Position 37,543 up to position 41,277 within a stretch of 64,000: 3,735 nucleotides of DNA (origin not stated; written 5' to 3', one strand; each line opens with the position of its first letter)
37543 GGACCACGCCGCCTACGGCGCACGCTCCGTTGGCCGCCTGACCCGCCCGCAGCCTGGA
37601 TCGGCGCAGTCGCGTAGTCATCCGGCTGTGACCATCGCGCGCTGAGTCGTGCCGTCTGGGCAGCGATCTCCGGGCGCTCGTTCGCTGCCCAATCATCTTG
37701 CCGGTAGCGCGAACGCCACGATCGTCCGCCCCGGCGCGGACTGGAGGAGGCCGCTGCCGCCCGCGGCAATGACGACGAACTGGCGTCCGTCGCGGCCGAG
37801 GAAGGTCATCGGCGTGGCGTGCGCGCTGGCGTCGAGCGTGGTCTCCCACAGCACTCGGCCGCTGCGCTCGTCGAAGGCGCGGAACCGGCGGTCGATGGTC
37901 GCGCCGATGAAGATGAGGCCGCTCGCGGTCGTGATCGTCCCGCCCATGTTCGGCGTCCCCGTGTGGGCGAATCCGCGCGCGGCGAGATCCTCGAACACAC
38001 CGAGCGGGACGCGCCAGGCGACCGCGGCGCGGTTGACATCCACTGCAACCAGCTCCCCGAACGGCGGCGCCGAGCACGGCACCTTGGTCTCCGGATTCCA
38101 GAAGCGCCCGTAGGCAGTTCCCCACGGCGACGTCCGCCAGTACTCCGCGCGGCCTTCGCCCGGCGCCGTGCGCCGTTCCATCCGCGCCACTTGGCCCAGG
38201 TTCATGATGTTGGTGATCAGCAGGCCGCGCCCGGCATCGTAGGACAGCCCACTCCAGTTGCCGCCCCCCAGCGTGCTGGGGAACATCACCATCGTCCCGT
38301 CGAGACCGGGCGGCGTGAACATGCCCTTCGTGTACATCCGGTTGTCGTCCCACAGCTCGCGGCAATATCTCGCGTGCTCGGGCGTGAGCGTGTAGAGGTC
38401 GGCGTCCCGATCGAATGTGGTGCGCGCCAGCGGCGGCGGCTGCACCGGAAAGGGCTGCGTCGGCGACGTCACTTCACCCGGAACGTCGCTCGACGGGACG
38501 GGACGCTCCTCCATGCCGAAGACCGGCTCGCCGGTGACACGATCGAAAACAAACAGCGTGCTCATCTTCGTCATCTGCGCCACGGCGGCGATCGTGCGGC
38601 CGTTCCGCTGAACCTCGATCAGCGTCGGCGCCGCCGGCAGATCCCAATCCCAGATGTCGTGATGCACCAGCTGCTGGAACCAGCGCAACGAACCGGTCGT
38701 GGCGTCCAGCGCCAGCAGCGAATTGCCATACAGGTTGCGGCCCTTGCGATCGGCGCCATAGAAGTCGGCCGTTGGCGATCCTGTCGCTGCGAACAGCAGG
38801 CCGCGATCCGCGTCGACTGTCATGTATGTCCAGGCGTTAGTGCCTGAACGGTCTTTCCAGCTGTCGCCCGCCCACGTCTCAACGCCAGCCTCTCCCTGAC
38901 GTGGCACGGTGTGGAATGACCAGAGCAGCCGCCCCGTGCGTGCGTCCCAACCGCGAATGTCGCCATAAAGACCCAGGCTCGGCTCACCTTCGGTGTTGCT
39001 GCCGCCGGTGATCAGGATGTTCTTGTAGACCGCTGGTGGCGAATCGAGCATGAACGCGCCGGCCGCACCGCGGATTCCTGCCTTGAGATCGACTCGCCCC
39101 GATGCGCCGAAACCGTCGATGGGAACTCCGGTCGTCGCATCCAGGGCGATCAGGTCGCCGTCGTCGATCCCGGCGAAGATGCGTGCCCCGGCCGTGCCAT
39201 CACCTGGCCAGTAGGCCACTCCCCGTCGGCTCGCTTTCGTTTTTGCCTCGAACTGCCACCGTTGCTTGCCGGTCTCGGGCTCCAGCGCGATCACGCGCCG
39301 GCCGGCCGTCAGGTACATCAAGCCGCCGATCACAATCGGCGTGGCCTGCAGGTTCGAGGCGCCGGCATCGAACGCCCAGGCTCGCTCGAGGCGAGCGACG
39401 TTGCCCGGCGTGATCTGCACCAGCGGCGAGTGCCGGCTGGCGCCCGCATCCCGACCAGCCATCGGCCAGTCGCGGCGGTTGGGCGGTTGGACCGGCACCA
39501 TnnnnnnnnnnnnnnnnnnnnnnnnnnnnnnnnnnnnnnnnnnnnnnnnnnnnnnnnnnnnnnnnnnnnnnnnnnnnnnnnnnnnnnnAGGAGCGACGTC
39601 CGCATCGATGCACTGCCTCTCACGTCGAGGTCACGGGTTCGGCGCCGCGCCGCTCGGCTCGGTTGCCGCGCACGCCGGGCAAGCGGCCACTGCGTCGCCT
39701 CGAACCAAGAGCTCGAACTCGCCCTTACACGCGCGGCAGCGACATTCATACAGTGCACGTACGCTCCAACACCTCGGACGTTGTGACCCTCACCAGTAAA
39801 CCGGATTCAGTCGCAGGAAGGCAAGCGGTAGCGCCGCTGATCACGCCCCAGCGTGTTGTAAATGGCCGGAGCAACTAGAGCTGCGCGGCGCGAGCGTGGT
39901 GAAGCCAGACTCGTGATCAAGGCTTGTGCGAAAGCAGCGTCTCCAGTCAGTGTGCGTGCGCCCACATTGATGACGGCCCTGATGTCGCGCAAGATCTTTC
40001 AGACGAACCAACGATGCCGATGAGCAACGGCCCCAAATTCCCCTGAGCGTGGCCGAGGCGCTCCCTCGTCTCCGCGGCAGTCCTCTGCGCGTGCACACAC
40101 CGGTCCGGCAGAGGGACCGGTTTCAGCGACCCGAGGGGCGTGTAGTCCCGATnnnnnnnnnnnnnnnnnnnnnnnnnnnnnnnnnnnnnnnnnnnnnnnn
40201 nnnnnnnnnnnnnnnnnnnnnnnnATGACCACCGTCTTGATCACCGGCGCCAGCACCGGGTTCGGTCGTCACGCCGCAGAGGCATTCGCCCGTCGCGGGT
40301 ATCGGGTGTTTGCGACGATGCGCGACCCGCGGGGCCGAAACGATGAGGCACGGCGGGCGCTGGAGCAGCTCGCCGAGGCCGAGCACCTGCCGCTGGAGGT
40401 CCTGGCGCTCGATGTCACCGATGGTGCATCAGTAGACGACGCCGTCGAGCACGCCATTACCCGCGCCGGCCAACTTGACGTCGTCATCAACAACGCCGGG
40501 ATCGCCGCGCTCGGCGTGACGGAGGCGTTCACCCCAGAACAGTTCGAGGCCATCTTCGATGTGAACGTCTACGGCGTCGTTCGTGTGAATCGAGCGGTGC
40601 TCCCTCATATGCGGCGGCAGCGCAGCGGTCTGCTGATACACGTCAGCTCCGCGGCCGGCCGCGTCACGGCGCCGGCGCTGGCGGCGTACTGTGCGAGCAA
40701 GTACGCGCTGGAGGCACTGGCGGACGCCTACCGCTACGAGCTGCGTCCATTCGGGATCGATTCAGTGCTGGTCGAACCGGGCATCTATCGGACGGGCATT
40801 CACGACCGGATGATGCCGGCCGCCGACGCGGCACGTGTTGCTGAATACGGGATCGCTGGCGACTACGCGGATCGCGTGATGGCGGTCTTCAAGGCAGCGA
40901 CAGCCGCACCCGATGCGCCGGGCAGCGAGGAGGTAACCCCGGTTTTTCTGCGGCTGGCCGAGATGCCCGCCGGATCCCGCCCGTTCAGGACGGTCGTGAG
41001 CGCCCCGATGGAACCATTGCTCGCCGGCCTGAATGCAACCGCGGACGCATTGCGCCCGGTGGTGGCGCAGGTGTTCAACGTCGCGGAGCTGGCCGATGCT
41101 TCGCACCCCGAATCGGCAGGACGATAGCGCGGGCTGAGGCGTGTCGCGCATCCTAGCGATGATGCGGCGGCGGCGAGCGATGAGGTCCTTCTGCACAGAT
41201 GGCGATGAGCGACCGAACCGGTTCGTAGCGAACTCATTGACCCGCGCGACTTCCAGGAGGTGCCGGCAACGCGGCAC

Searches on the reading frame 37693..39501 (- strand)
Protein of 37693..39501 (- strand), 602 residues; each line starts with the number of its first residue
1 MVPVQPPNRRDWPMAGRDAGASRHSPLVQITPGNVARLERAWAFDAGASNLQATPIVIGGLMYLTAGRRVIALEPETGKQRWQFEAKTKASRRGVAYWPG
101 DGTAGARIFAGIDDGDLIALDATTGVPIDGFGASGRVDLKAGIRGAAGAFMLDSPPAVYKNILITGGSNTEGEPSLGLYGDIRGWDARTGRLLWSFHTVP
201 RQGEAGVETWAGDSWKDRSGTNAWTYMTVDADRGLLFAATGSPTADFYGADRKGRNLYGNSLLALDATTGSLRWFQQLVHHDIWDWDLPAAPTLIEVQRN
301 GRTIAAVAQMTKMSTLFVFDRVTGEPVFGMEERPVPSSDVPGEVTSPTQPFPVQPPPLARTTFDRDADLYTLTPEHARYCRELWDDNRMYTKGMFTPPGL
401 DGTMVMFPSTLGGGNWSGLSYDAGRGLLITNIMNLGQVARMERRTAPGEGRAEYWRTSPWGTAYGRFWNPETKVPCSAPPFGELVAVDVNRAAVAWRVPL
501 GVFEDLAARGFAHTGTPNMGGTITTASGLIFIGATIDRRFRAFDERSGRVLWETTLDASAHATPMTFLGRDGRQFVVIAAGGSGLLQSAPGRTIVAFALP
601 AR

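Call 62: search_protein_families(library=pfam, proteins=[window:37693-39501:-])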
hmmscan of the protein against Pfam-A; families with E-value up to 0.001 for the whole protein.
window:37693-39501:- (602 aa): 3 families
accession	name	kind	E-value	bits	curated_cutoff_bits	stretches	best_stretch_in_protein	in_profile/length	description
PF01011.28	PQQ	-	6.1e-194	646.5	26.7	1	12-576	1-595/595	Glucose/ethanol/alcohol dehydrogenase, beta-propeller domain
PF13360.13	PQQ_2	-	1.1e-15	58.4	27.6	2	42-127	57-140/233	Outer membrane protein assembly factor BamB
PF13570.13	Beta-prop_ACSF4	-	0.00028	20.8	133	0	530-580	147-193/329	Beta-alanine-activating enzyme, beta-propeller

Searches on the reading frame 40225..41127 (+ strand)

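Call 62: search_protein_families(library=pfam, proteins=[window:40225-41127:+])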
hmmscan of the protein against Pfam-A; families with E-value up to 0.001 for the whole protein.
window:40225-41127:+ (300 aa): 6 families
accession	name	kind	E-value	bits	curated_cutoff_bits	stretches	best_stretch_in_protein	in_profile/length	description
PF00106.31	adh_short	-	2.6e-47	161.3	26.6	1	3-194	2-188/195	short chain dehydrogenase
PF13561.12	adh_short_C2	-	4.8e-35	121.7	27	1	8-197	1-185/236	Enoyl-(Acyl carrier protein) reductase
PF08659.16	KR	-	5.2e-19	69.3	22.6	1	3-170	2-164/180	KR domain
PF01370.27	Epimerase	-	2.3e-10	40.7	20.9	1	4-170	1-157/240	NAD dependent epimerase/dehydratase family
PF16363.11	GDP_Man_Dehyd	-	1.7e-06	28.2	27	1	5-143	1-130/332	GDP-mannose 4,6 dehydratase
PF05368.20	NmrA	-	0.00024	21.2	27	1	3-77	4-70/298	NmrA-like family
